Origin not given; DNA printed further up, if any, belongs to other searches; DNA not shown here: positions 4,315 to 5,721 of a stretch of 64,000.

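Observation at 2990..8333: Tightly coupled four-gene operon that may encode an undescribed amino-acid-derived (osmolyte?) pathway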

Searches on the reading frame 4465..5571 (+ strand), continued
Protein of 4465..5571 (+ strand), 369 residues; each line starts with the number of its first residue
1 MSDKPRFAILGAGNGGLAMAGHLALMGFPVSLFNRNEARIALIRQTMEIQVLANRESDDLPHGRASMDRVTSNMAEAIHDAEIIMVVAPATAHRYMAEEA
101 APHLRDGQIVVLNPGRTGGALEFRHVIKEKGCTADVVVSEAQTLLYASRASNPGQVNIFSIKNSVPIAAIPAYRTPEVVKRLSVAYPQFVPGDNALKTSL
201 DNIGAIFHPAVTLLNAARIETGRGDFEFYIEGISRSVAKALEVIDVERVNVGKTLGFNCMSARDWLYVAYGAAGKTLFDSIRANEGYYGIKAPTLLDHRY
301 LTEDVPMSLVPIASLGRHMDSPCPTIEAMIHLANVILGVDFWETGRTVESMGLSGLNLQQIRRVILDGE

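Call 82: find_homologous_proteins(query=window:4465-5571:+, max_evalue=1e-30)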
Query window:4465-5571:+ (369 aa): 7521 proteins with E <= 1e-30 among 8000 candidates; the best 120 are listed.
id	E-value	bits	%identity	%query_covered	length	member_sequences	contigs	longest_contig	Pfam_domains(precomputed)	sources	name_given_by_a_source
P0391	1.6e-237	805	98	100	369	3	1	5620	PF02317.24,PF02558.23,PF03446.22,PF01210.30,PF03807.24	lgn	-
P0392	6.5e-171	586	69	100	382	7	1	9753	PF02317.24,PF02558.23,PF03446.22,PF01210.30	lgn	-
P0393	5.3e-163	560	67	100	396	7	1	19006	PF02317.24,PF02558.23,PF03446.22,PF01210.30,PF03807.24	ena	-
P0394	2.1e-162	558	66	99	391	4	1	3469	PF02317.24,PF02558.23,PF03446.22,PF01210.30,PF03807.24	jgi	jgi:opine dehydrogenase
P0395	2.5e-162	558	67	99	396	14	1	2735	PF02317.24,PF02558.23,PF03446.22,PF01210.30,PF03807.24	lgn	-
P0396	3.4e-162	558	66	99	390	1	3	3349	PF02317.24,PF02558.23,PF03446.22,PF01210.30,PF03807.24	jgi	jgi:opine dehydrogenase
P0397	5.5e-162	557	67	99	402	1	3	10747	PF02317.24,PF02558.23,PF03446.22,PF01210.30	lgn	-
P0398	1.0e-161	556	68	98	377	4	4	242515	PF02317.24,PF02558.23,PF03446.22,PF01210.30,PF03807.24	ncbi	ncbi:MAG: NAD/NADP octopine/nopaline dehydrogenase family protein [Armatimonadota bacterium]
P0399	1.2e-161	556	66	99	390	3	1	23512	PF02317.24,PF02558.23,PF03446.22,PF01210.30,PF03807.24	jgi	jgi:opine dehydrogenase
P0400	2.0e-161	555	65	99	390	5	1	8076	PF02317.24,PF02558.23,PF03446.22,PF01210.30,PF03807.24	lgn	-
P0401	2.8e-161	554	65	100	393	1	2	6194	PF02317.24,PF02558.23,PF03446.22,PF01210.30,PF03807.24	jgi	-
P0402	4.5e-161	554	67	98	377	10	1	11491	PF02317.24,PF02558.23,PF03446.22,PF01210.30,PF03807.24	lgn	-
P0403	5.9e-161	553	67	99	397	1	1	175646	PF02317.24,PF02558.23,PF03446.22,PF01210.30,PF03807.24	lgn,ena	-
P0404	7.2e-161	553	66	99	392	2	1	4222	PF02317.24,PF02558.23,PF03446.22,PF01210.30,PF03807.24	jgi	-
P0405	8.9e-161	553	67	98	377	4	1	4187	PF02317.24,PF02558.23,PF03446.22,PF01210.30,PF03807.24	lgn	-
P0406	9.6e-161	553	68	98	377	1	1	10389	PF02317.24,PF02558.23,PF03446.22,PF01210.30,PF03807.24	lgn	-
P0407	1.4e-160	552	69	98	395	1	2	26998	PF02317.24,PF02558.23,PF03446.22,PF01210.30,PF03807.24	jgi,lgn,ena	-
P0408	3.0e-160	551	63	100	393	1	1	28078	PF02317.24,PF02558.23,PF03446.22,PF01210.30,PF03807.24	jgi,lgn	jgi:opine dehydrogenase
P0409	1.8e-159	549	65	98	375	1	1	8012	PF02317.24,PF02558.23,PF03446.22,PF01210.30,PF03807.24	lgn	-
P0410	2.3e-159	548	64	99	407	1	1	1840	PF02317.24,PF02558.23,PF03446.22,PF01210.30,PF03807.24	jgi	-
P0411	2.8e-159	548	65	99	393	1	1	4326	PF02317.24,PF02558.23,PF03446.22,PF01210.30,PF03807.24,PF01488.27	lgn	-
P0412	4.0e-159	547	66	100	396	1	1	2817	PF02317.24,PF02558.23,PF03446.22,PF01210.30,PF03807.24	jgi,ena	-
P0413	5.2e-159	547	67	98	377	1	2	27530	PF02317.24,PF02558.23,PF03446.22,PF01210.30,PF03807.24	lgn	-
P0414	5.3e-159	547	64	99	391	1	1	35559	PF02317.24,PF02558.23,PF03446.22,PF01210.30,PF03807.24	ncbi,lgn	-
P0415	6.8e-159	547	64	99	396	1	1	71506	PF02317.24,PF02558.23,PF03446.22,PF01210.30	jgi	-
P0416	1.5e-158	546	65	100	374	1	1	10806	PF02317.24,PF02558.23,PF01210.30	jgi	jgi:opine dehydrogenase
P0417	1.6e-158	545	67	99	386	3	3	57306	PF02317.24,PF02558.23,PF03446.22,PF01210.30,PF03807.24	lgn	-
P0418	1.9e-158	545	64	99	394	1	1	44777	PF02317.24,PF02558.23,PF03446.22,PF01210.30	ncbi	-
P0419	2.3e-158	545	64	100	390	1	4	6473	PF02317.24,PF02558.23,PF03446.22,PF01210.30,PF03807.24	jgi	jgi:opine dehydrogenase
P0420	3.0e-158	545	66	98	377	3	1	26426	PF02317.24,PF02558.23,PF03446.22,PF01210.30,PF03807.24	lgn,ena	-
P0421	7.3e-158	543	69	95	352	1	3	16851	PF02317.24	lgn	-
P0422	1.9e-157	542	65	100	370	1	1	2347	PF02317.24,PF02558.23,PF03446.22,PF01210.30,PF03807.24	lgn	-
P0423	2.3e-157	542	64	99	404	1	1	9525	PF02317.24,PF03446.22,PF01210.30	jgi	jgi:opine dehydrogenase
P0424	2.4e-157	542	66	98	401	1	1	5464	PF02317.24,PF02558.23,PF03446.22,PF01210.30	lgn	-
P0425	2.9e-157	541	64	100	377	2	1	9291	PF02317.24,PF02558.23,PF03446.22,PF01210.30,PF03807.24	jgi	jgi:opine dehydrogenase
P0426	3.2e-157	541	64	100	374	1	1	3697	PF02317.24,PF02558.23,PF01210.30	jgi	jgi:opine dehydrogenase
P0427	4.0e-157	541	65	98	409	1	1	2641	PF02317.24,PF03446.22,PF01210.30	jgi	jgi:opine dehydrogenase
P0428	4.1e-157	541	65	98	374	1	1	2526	PF02317.24,PF02558.23,PF03446.22,PF01210.30,PF03807.24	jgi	jgi:opine dehydrogenase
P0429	4.7e-157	541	67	99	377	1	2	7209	PF02317.24,PF02558.23,PF03446.22,PF01210.30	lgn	-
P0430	4.8e-157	541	65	100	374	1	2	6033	PF02317.24,PF02558.23,PF03446.22,PF01210.30,PF03807.24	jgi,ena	-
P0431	5.2e-157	540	64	99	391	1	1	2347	PF02317.24,PF02558.23,PF03446.22,PF01210.30,PF03807.24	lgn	-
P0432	5.7e-157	540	65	99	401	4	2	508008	PF02317.24,PF02558.23,PF03446.22,PF01210.30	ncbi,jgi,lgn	ncbi:MAG: NAD/NADP octopine/nopaline dehydrogenase family protein [Fimbriimonadia bacterium]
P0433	8.6e-157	540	66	98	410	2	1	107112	PF02317.24,PF03446.22,PF01210.30,PF03807.24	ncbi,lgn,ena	-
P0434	8.8e-157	540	65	99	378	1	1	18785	PF02317.24,PF02558.23,PF03446.22,PF01210.30,PF03807.24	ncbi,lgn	-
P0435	8.9e-157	540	66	98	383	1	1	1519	PF02317.24,PF02558.23,PF03446.22,PF01210.30,PF03807.24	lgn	-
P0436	1.1e-156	539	64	99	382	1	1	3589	PF02317.24,PF02558.23,PF03446.22,PF01210.30,PF03807.24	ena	-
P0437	1.7e-156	539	65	100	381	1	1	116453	PF02317.24,PF02558.23,PF03446.22,PF01210.30,PF03807.24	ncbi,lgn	-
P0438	1.7e-156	539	63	99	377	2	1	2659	PF02317.24,PF02558.23,PF03446.22,PF01210.30,PF03807.24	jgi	jgi:opine dehydrogenase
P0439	2.5e-156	538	65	100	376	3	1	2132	PF02317.24,PF02558.23,PF03446.22,PF01210.30,PF03807.24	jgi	jgi:opine dehydrogenase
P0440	3.6e-156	538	63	99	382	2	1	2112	PF02317.24,PF02558.23,PF03446.22,PF01210.30,PF03807.24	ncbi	-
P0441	4.3e-156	537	66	99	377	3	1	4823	PF02317.24,PF02558.23,PF03446.22,PF01210.30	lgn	-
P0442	6.5e-156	537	64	98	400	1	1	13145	PF02317.24,PF03446.22,PF01210.30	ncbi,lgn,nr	ncbi:MAG TPA: NAD/NADP octopine/nopaline dehydrogenase family protein [Chthonomonadales bacterium]|n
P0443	7.1e-156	537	63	99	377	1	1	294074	PF02317.24,PF02558.23,PF03446.22,PF01210.30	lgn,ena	-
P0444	7.8e-156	537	66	98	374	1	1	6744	PF02317.24,PF02558.23,PF03446.22,PF01210.30,PF03807.24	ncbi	-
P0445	8.5e-156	536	63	99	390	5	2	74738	PF02317.24,PF02558.23,PF03446.22,PF01210.30,PF03807.24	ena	-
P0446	1.0e-155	536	63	99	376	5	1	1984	PF02317.24,PF02558.23,PF03446.22,PF01210.30,PF03807.24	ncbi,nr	ncbi:MAG: NAD(P)-binding domain-containing protein [Armatimonadetes bacterium]|nr:NAD(P)-binding dom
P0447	1.6e-155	536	64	100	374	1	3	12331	PF02317.24,PF02558.23,PF03446.22,PF01210.30,PF03807.24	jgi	jgi:opine dehydrogenase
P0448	1.8e-155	535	64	100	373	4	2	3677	PF02317.24,PF02558.23,PF03446.22,PF01210.30,PF03807.24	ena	-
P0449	1.9e-155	535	64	98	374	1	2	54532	PF02317.24,PF02558.23,PF03446.22,PF01210.30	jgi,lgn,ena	-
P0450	1.9e-155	535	63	100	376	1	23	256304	PF02317.24,PF02558.23,PF03446.22,PF01210.30,PF03807.24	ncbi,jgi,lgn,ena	-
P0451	3.1e-155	535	64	98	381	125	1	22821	PF02317.24,PF02558.23,PF03446.22,PF01210.30,PF03807.24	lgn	-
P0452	7.3e-155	533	65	98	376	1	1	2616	PF02317.24,PF02558.23,PF03446.22,PF01210.30,PF03807.24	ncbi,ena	-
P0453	9.9e-155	533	65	98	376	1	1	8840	PF02317.24,PF02558.23,PF03446.22,PF01210.30,PF03807.24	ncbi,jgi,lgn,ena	-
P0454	1.1e-154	533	64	98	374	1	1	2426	PF02317.24,PF03446.22,PF01210.30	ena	-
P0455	1.3e-154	533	62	98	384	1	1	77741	PF02317.24,PF02558.23,PF03446.22,PF01210.30,PF03807.24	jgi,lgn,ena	-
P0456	1.5e-154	532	65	100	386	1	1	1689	PF02317.24,PF02558.23,PF01210.30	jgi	jgi:opine dehydrogenase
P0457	1.5e-154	532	63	99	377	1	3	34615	PF02317.24,PF02558.23,PF03446.22,PF01210.30,PF03807.24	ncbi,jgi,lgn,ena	-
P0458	1.6e-154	532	63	98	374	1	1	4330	PF02317.24,PF02558.23,PF03446.22,PF01210.30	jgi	jgi:opine dehydrogenase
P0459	1.7e-154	532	62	99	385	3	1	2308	PF02317.24,PF02558.23,PF03446.22,PF01210.30,PF03807.24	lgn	-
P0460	2.0e-154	532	64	98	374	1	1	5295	PF02317.24,PF03446.22,PF01210.30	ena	-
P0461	2.1e-154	532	64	98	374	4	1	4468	PF02317.24,PF03446.22,PF01210.30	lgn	-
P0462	2.2e-154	532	63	99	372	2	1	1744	PF02317.24,PF02558.23,PF03446.22,PF01210.30,PF03807.24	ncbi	-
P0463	2.3e-154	532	64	99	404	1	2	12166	PF02317.24,PF02558.23,PF03446.22,PF01210.30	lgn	-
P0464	2.4e-154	532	63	100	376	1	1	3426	PF02317.24,PF02558.23,PF03446.22,PF01210.30,PF03807.24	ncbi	-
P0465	2.5e-154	532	64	98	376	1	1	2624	PF02317.24,PF02558.23,PF03446.22,PF01210.30,PF03807.24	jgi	-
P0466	2.8e-154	531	65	98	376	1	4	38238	PF02317.24,PF02558.23,PF03446.22,PF01210.30,PF03807.24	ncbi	-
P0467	3.3e-154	531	63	100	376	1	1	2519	PF02317.24,PF02558.23,PF03446.22,PF01210.30,PF03807.24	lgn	-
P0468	3.9e-154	531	64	98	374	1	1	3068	PF02317.24,PF03446.22,PF01210.30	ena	-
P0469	4.0e-154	531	62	98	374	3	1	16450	PF02317.24,PF02558.23,PF03446.22,PF01210.30,PF03807.24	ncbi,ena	-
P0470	5.4e-154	531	64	100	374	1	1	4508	PF02317.24,PF03446.22,PF01210.30,PF03807.24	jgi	jgi:opine dehydrogenase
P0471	6.0e-154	530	62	99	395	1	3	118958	PF02317.24,PF02558.23,PF03446.22,PF01210.30,PF03807.24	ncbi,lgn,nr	ncbi:MAG: NAD(P)-binding domain-containing protein [Armatimonadetes bacterium]|nr:NAD(P)-binding dom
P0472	6.3e-154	530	64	98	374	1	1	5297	PF02317.24,PF03446.22,PF01210.30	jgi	-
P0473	6.6e-154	530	64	98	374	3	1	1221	PF02317.24,PF03446.22,PF01210.30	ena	-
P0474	7.3e-154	530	63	99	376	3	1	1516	PF02317.24,PF02558.23,PF03446.22,PF01210.30,PF03807.24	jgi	jgi:opine dehydrogenase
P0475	7.5e-154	530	64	98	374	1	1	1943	PF02317.24,PF03446.22,PF01210.30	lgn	-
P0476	8.6e-154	530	63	98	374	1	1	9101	PF02317.24,PF03446.22,PF01210.30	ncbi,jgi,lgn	-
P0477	8.8e-154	530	64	98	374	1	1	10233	PF02317.24,PF03446.22,PF01210.30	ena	-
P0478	1.2e-153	529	63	100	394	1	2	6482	PF02317.24,PF02558.23,PF03446.22,PF01210.30,PF03807.24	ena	-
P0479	1.2e-153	529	65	99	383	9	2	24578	PF02317.24,PF02558.23,PF03446.22,PF01210.30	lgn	-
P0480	1.4e-153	529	64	98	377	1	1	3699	PF02317.24,PF02558.23,PF03446.22,PF01210.30,PF03807.24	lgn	-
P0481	1.7e-153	529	63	99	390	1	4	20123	PF02317.24,PF02558.23,PF03446.22,PF01210.30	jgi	jgi:opine dehydrogenase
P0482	2.0e-153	529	61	99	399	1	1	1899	PF02317.24,PF02558.23,PF03446.22,PF01210.30,PF03807.24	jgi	jgi:opine dehydrogenase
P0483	2.1e-153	529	61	99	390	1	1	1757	PF02317.24,PF02558.23,PF03446.22,PF01210.30,PF03807.24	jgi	jgi:opine dehydrogenase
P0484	2.7e-153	528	63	98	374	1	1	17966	PF02317.24,PF03446.22,PF01210.30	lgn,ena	-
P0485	2.8e-153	528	63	99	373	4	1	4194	PF02317.24,PF03446.22,PF01210.30,PF03807.24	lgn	-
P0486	4.0e-153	528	62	99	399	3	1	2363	PF02317.24,PF02558.23,PF03446.22,PF01210.30,PF03807.24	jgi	jgi:opine dehydrogenase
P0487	4.8e-153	527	63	99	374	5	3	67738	PF02317.24,PF02558.23,PF03446.22,PF01210.30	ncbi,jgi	jgi:opine dehydrogenase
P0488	5.7e-153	527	63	99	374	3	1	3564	PF02317.24,PF02558.23,PF03446.22,PF01210.30,PF03807.24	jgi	-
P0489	6.3e-153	527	64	99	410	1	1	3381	PF02317.24,PF03446.22,PF01210.30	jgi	jgi:opine dehydrogenase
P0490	7.2e-153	527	63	100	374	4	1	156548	PF02317.24,PF03446.22,PF01210.30,PF03807.24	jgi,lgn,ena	-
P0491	7.4e-153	527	64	98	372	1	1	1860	PF02317.24,PF02558.23,PF03446.22,PF01210.30,PF03807.24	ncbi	-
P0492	1.0e-152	526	63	99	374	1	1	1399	PF02317.24,PF02558.23,PF03446.22,PF01210.30,PF03807.24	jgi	jgi:opine dehydrogenase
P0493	1.8e-152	526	65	99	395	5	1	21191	PF02317.24,PF02558.23,PF03446.22,PF01210.30,PF03807.24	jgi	-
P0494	4.2e-152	524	63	99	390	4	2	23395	PF02317.24,PF03446.22,PF01210.30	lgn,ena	-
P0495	6.2e-152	524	64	100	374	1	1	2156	PF02317.24,PF02558.23,PF03446.22,PF01262.28,PF01210.30,PF03807.24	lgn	-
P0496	6.9e-152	524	62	99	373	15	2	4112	PF02317.24,PF02558.23,PF03446.22,PF01210.30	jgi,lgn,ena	-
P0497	8.4e-152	523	63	99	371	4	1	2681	PF02317.24,PF02558.23,PF03446.22,PF01210.30,PF03721.21,PF03807.24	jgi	-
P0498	1.4e-151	523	64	100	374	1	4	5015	PF02317.24,PF02558.23,PF03446.22,PF01262.28,PF01210.30,PF03807.24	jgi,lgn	-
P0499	1.6e-151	522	64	100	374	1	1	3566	PF02317.24,PF02558.23,PF03446.22,PF01262.28,PF01210.30,PF03807.24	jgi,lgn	-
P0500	4.4e-151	521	63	100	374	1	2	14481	PF02317.24,PF02558.23,PF03446.22,PF01262.28,PF01210.30,PF03807.24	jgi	jgi:opine dehydrogenase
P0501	5.4e-151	521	64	99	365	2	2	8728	PF02317.24,PF02558.23,PF03446.22,PF01262.28,PF01210.30,PF03807.24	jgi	-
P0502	6.6e-151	520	63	100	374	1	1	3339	PF02317.24,PF02558.23,PF03446.22,PF01262.28,PF01210.30,PF03807.24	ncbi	-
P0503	7.5e-151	520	61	98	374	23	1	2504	PF02317.24,PF02558.23,PF03446.22,PF01210.30,PF03807.24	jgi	-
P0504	8.0e-151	520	62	99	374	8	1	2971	PF02317.24,PF02558.23,PF03446.22,PF01210.30,PF03807.24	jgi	-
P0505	8.2e-151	520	62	99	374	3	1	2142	PF02317.24,PF02558.23,PF03446.22,PF01210.30,PF03807.24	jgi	-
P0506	1.2e-150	520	62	99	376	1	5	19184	PF02317.24,PF02558.23,PF03446.22,PF01210.30,PF03807.24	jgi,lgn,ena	-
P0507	1.2e-150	520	62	98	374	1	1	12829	PF02317.24,PF02558.23,PF03446.22,PF01210.30,PF03807.24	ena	-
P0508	1.5e-150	519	62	99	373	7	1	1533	PF02317.24,PF03446.22,PF01210.30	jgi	-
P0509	1.6e-150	519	63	99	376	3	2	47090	PF02317.24,PF02558.23,PF03446.22,PF01210.30,PF03807.24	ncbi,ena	-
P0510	1.6e-150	519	62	98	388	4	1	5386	PF02317.24,PF02558.23,PF03446.22,PF01210.30,PF03807.24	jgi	jgi:opine dehydrogenase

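Call 83: find_encoding_contigs(protein=P0432, flank=7000, max_places=2)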
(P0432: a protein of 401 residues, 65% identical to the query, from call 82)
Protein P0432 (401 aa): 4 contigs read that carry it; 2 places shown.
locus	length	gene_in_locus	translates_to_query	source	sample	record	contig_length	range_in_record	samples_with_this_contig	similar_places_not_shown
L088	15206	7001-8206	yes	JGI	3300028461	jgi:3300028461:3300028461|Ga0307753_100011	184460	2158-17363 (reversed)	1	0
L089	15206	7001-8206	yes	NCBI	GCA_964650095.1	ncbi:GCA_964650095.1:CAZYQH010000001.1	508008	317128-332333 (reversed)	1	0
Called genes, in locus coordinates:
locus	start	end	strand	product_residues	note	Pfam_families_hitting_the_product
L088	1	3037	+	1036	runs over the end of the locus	PF16640:Big_3_5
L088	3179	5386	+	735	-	PF02838:Glyco_hydro_20b, PF00728:Glyco_hydro_20, PF07691:PA14, PF10528:GLEYA (faint)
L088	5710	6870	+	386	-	PF01408:GFO_IDH_MocA, PF21252:Glyco_hydro_109_C (faint), PF22725:GFO_IDH_MocA_C3 (faint)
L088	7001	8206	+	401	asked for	PF01210:NAD_Gly3P_dh_N (weak), PF02558:ApbA, PF03446:NAD_binding_2 (weak), PF02317:Octopine_DH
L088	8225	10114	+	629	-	-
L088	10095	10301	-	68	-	-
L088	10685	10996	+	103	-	PF00076:RRM_1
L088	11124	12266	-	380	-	PF00890:FAD_binding_2 (faint), PF01266:DAO, PF13738:Pyr_redox_3 (faint)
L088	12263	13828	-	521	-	PF13510:Fer2_4, PF07992:Pyr_redox_2 (weak), PF17806:SO_alpha_A3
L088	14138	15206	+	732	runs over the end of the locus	PF00400:WD40 (faint), PF23381:Beta-prop_IFT122_1st (weak), PF23393:Beta-prop_WDR90_POC16_2nd (faint), PF23414:Beta-prop_EML_2 (faint), PF24807:WD40_CDC20-Fz (faint), PF22494:choice_anch_I (faint), PF25174:Beta-prop_THOC3, PF04185:Phosphoesterase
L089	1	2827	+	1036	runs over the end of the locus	PF16640:Big_3_5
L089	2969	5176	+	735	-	PF02838:Glyco_hydro_20b, PF00728:Glyco_hydro_20, PF07691:PA14, PF10528:GLEYA (faint)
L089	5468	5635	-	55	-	-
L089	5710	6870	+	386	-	PF01408:GFO_IDH_MocA, PF21252:Glyco_hydro_109_C (faint), PF22725:GFO_IDH_MocA_C3 (faint)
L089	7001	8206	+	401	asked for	PF01210:NAD_Gly3P_dh_N (weak), PF02558:ApbA, PF03446:NAD_binding_2 (weak), PF02317:Octopine_DH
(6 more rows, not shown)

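Call 84: find_encoding_contigs(protein=P0450, flank=7000, max_places=2)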
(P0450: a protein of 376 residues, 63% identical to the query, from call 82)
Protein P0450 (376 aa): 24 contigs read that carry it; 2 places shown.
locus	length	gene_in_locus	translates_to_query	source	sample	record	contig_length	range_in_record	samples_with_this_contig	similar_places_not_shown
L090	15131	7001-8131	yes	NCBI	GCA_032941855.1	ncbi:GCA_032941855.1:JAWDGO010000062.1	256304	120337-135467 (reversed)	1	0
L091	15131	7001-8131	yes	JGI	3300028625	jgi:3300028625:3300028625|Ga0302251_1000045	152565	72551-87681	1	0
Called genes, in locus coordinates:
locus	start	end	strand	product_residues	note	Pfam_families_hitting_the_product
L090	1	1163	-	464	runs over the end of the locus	PF00590:TP_methylase, PF01503:PRA-PH (faint), PF03819:MazG, PF12643:MazG-like (faint), PF03819:MazG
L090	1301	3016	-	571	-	PF16126:DUF4838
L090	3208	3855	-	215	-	PF00657:Lipase_GDSL, PF04311:DUF459, PF13472:Lipase_GDSL_2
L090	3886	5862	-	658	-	PF19773:DUF6259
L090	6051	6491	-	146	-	PF01850:PIN, PF13470:PIN_3 (weak)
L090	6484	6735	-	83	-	PF04014:MazE_antitoxin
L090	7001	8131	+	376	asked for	PF01210:NAD_Gly3P_dh_N, PF02558:ApbA (weak), PF03446:NAD_binding_2, PF03807:F420_oxidored (weak), PF02317:Octopine_DH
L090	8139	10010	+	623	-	-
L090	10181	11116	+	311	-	-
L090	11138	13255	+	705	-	PF07940:Hepar_II_III_C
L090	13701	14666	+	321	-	PF01548:DEDD_Tnp_IS110, PF02371:Transposase_20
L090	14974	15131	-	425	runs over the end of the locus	PF00052:Laminin_B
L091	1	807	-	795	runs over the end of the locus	PF05048:NosD (weak), PF08480:Disaggr_assoc (faint), PF13229:Beta_helix, PF05048:NosD (weak), PF13229:Beta_helix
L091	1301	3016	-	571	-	PF16126:DUF4838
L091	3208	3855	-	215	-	PF00657:Lipase_GDSL, PF04311:DUF459, PF13472:Lipase_GDSL_2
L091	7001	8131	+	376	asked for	PF01210:NAD_Gly3P_dh_N, PF02558:ApbA (weak), PF03446:NAD_binding_2, PF03807:F420_oxidored (weak), PF02317:Octopine_DH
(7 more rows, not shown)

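Call 85: find_encoding_contigs(protein=P0443, flank=7000, max_places=2)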
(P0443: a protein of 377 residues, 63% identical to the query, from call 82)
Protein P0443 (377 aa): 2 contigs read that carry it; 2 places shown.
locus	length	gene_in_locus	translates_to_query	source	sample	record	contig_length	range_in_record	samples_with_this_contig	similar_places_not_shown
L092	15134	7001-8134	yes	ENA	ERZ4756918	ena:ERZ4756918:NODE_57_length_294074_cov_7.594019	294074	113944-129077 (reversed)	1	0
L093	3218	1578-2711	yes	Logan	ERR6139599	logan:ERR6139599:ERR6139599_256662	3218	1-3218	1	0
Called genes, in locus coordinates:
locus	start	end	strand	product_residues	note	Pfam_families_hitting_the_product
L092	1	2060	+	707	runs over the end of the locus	PF02629:CoA_binding, PF13380:CoA_binding_2, PF13607:Succ_CoA_lig, PF19045:Ligase_CoA_2, PF13549:ATP-grasp_5, PF08442:ATP-grasp_2 (weak)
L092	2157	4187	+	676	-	PF00089:Trypsin, PF13365:Trypsin_2, PF00595:PDZ (weak), PF13180:PDZ_2 (weak), PF17820:PDZ_6, PF00595:PDZ, PF13180:PDZ_2, PF17820:PDZ_6, +2 more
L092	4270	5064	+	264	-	PF13365:Trypsin_2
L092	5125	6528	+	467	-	PF00919:UPF0004, PF04055:Radical_SAM, PF18693:TRAM_2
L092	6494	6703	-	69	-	-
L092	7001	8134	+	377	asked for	PF01210:NAD_Gly3P_dh_N, PF03446:NAD_binding_2 (weak), PF02558:ApbA (weak), PF02317:Octopine_DH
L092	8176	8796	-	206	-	PF02397:Bac_transf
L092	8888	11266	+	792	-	PF04932:Wzy_C, PF13414:TPR_11 (weak), PF00515:TPR_1, PF14559:TPR_19, PF23914:TPR_CcmH_CycH, PF13424:TPR_12, PF13414:TPR_11, PF14559:TPR_19, +14 more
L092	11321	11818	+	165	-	PF04542:Sigma70_r2, PF08281:Sigma70_r4_2, PF04545:Sigma70_r4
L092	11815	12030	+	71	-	-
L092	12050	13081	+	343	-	-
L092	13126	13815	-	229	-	PF20582:UPF0758_N, PF14520:HHH_5 (weak), PF04002:RadC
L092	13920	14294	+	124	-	PF01242:PTPS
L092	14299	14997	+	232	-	PF06508:QueC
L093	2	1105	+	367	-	?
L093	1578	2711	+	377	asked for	PF01210:NAD_Gly3P_dh_N, PF03446:NAD_binding_2 (weak), PF02558:ApbA (weak), PF02317:Octopine_DH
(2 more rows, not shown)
